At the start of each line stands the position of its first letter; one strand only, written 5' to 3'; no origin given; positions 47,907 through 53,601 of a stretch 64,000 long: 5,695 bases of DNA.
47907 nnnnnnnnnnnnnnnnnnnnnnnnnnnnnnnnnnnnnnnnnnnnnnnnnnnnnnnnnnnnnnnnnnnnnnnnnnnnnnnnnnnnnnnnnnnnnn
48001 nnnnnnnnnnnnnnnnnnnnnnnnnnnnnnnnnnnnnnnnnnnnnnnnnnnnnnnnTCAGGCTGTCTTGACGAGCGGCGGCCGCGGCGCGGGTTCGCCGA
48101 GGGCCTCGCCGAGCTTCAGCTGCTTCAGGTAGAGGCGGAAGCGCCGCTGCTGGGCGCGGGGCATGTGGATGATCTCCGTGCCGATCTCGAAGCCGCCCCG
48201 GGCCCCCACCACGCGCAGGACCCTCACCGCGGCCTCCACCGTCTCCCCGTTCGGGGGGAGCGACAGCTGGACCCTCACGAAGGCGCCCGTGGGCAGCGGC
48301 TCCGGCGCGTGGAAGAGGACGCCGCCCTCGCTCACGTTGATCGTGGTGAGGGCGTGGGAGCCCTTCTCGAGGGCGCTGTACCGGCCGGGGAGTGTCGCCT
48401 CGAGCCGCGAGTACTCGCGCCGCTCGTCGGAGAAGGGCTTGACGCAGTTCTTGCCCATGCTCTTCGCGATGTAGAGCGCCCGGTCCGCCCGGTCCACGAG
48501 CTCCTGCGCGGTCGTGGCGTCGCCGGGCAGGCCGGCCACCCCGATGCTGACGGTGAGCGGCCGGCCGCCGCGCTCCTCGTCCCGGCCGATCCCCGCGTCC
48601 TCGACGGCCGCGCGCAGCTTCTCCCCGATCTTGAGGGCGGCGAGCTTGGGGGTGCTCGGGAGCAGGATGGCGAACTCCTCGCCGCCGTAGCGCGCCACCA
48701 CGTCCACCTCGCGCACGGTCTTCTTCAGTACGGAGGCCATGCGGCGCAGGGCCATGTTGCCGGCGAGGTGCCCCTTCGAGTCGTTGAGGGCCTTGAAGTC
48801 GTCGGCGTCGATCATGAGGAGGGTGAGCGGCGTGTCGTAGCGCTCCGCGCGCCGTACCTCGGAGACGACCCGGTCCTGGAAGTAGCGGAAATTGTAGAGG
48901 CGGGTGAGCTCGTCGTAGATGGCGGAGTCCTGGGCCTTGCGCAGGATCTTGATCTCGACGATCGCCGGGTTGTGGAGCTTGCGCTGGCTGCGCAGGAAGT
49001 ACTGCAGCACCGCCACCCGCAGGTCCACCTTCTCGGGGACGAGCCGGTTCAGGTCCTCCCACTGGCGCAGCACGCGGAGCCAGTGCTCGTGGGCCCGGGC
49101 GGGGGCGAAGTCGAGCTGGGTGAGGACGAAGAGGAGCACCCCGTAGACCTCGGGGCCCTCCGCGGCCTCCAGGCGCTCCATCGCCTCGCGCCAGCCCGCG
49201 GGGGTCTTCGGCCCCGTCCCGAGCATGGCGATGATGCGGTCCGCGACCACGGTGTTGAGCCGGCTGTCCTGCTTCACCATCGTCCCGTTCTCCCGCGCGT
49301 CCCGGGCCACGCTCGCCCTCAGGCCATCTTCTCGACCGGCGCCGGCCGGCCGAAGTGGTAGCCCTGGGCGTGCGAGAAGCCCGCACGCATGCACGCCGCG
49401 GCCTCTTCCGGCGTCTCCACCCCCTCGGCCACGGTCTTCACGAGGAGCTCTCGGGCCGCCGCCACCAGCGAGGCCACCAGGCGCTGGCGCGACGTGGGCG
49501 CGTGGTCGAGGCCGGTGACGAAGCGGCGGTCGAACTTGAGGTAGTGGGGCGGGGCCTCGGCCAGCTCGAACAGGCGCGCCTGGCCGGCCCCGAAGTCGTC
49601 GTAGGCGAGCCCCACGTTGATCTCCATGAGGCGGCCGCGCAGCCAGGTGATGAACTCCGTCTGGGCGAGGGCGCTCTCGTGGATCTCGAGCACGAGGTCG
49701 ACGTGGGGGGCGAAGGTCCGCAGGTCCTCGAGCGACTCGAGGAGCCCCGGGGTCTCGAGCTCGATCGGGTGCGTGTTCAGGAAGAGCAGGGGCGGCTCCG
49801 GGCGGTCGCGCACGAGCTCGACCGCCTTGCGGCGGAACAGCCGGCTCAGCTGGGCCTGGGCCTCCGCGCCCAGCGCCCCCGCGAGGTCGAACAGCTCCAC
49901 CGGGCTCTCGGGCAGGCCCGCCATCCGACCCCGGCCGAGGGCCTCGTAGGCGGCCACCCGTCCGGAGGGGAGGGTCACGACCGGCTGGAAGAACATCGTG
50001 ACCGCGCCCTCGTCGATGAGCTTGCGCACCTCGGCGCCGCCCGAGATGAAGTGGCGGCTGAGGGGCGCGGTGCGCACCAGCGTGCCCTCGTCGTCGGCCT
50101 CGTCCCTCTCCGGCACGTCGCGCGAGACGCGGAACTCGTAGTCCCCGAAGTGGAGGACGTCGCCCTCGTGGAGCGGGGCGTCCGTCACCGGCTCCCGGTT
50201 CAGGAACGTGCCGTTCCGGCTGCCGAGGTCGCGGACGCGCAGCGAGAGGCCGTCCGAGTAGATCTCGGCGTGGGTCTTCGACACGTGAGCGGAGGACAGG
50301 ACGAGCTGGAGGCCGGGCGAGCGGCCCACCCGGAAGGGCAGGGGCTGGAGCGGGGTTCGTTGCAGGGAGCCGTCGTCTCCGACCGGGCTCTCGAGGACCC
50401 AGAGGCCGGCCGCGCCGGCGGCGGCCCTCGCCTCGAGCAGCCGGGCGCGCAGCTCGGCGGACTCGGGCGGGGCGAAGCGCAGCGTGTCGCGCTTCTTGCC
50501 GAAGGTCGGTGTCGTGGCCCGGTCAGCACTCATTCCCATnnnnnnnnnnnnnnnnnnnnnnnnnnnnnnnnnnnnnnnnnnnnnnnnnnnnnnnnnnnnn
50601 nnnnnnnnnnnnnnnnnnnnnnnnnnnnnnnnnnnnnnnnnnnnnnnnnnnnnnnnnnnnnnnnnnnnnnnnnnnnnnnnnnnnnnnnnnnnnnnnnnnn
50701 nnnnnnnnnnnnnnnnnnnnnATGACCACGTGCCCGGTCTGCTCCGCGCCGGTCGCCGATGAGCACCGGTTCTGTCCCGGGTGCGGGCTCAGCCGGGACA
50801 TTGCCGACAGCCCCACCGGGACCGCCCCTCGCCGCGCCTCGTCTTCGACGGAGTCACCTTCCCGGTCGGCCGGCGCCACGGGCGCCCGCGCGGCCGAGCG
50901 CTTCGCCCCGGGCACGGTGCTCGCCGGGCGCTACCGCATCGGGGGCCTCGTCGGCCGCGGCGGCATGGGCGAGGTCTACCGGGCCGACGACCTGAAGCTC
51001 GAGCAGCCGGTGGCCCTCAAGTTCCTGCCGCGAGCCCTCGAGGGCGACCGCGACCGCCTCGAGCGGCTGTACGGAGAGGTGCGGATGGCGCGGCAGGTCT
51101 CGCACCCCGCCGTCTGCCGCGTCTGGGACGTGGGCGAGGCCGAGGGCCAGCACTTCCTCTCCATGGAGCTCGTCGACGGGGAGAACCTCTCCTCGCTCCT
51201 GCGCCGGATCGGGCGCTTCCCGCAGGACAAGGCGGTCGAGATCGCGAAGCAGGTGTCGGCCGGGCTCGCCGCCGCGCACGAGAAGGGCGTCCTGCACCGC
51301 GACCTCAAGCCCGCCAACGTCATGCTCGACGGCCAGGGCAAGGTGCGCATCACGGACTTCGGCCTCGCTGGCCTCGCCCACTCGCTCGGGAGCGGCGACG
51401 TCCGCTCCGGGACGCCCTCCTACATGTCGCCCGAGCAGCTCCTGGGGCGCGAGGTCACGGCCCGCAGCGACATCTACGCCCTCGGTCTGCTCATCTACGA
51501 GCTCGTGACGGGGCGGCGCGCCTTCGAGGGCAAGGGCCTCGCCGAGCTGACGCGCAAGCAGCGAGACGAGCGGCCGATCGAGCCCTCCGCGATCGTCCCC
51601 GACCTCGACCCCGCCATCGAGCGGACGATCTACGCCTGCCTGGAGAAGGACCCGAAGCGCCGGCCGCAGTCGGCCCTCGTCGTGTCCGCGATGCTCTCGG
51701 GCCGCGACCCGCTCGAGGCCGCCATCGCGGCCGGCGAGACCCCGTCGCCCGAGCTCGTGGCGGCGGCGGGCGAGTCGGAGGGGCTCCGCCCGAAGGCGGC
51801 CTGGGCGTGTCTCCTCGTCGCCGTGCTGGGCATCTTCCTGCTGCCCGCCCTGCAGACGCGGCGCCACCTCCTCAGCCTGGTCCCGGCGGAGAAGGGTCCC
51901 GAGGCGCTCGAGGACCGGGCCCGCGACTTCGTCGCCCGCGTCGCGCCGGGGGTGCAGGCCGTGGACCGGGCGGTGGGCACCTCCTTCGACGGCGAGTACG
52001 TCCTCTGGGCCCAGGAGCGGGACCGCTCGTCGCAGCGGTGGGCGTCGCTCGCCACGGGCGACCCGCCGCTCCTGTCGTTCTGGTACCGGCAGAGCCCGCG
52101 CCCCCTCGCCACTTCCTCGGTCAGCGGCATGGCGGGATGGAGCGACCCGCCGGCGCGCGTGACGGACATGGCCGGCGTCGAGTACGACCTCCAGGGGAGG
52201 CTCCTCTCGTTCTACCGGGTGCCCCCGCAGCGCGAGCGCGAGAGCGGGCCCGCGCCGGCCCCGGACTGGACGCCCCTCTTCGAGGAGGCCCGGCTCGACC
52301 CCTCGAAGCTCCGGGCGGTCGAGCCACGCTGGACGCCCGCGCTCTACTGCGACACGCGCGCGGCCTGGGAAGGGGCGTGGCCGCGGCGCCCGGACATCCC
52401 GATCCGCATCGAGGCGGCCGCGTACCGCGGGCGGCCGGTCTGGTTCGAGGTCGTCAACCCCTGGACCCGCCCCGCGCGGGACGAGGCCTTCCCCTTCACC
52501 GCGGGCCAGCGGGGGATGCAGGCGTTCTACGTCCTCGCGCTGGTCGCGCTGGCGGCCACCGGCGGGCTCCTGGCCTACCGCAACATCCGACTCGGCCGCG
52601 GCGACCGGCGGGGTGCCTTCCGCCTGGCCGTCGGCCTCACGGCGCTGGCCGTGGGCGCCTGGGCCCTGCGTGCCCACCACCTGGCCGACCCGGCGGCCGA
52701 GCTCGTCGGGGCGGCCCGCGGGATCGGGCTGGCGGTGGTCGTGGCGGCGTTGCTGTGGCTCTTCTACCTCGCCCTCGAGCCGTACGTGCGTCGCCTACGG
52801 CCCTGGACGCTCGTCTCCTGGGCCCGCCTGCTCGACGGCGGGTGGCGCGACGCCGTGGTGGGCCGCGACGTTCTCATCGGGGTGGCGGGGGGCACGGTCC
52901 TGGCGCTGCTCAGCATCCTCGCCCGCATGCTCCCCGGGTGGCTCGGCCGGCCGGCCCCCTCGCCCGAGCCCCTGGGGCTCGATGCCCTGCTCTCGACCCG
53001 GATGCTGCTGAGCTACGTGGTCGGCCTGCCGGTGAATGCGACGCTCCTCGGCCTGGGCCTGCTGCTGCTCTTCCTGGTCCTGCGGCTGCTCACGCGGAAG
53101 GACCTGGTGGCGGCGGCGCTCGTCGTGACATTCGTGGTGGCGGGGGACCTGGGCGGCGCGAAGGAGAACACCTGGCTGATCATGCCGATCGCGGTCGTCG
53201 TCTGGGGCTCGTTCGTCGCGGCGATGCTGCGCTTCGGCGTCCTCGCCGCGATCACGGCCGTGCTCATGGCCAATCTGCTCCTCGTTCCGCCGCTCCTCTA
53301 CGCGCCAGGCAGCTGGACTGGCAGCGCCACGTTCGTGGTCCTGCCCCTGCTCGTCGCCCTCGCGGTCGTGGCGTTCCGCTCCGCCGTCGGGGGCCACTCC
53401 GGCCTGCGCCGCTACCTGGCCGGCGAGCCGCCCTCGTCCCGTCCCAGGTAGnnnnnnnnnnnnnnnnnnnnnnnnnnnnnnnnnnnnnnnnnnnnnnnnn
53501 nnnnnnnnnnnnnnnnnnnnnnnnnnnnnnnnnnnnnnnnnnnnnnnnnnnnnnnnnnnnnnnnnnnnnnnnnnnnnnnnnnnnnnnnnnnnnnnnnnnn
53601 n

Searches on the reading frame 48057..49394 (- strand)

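Call 96: search_protein_families(library=pfam, proteins=[window:48057-49394:-], max_evalue=0.00001)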
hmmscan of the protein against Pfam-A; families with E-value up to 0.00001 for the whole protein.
window:48057-49394:- (445 aa): 2 families
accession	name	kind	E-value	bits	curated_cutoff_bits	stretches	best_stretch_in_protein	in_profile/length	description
PF00990.26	GGDEF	-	5.4e-41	140.5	23.8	1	158-316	1-160/161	Diguanylate cyclase, GGDEF domain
PF07238.19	PilZ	-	2.3e-13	50.8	22.5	1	324-424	1-101/102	PilZ domain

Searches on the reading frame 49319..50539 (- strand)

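Call 96: search_protein_families(library=pfam, proteins=[window:49319-50539:-], max_evalue=0.00001)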
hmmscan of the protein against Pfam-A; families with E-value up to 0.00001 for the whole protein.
window:49319-50539:- (406 aa): 3 families
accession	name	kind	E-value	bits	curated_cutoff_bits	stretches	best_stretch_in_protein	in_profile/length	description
PF00563.25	EAL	-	3.3e-40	138.4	31.3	1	170-399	3-236/236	EAL domain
PF00498.31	FHA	-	3.9e-17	62.9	20.7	1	70-132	2-67/67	FHA domain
PF16697.10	Yop-YscD_cpl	-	9.2e-11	42.3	33.2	1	62-139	12-91/94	Inner membrane component of T3SS, cytoplasmic domain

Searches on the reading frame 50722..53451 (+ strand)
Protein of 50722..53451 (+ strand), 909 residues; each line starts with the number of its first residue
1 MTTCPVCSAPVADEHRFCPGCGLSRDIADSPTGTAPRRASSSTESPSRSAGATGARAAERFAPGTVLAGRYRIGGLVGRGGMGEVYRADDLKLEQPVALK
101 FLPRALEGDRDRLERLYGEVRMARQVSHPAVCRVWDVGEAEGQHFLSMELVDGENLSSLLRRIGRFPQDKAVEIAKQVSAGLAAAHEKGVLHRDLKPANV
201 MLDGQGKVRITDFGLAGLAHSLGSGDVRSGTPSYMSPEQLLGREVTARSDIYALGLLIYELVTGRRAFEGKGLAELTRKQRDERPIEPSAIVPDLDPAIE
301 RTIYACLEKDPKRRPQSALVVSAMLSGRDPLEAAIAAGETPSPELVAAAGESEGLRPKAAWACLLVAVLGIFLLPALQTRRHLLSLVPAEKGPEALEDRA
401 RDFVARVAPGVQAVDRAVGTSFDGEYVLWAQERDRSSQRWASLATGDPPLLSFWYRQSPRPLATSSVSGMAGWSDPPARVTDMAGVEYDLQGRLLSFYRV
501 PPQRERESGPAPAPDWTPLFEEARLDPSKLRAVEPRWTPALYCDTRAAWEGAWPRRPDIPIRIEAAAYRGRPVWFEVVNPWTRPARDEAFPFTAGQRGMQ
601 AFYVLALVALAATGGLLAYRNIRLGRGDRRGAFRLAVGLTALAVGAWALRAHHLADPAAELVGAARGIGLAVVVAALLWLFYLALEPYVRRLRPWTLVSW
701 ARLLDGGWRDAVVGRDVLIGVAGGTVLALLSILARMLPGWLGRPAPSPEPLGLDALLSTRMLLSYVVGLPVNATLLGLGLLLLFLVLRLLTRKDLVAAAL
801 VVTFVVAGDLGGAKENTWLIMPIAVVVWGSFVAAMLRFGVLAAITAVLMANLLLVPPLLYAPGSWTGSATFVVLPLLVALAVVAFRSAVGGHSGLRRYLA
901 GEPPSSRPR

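Call 96: search_protein_families(library=pfam, proteins=[window:50722-53451:+], max_evalue=0.00001)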
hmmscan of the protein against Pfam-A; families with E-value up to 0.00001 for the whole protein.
window:50722-53451:+ (909 aa): 3 families
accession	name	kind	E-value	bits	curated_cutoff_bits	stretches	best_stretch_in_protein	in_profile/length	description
PF00069.31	Pkinase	-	2.1e-52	178.6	31.7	1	71-317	1-254/263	Protein kinase domain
PF07714.23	PK_Tyr_Ser-Thr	-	1.5e-33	116.6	23.1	1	76-321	6-255/258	Protein tyrosine and serine/threonine kinase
PF01636.29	APH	-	2.1e-06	28.1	23.2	0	167-219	145-200/239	Phosphotransferase enzyme family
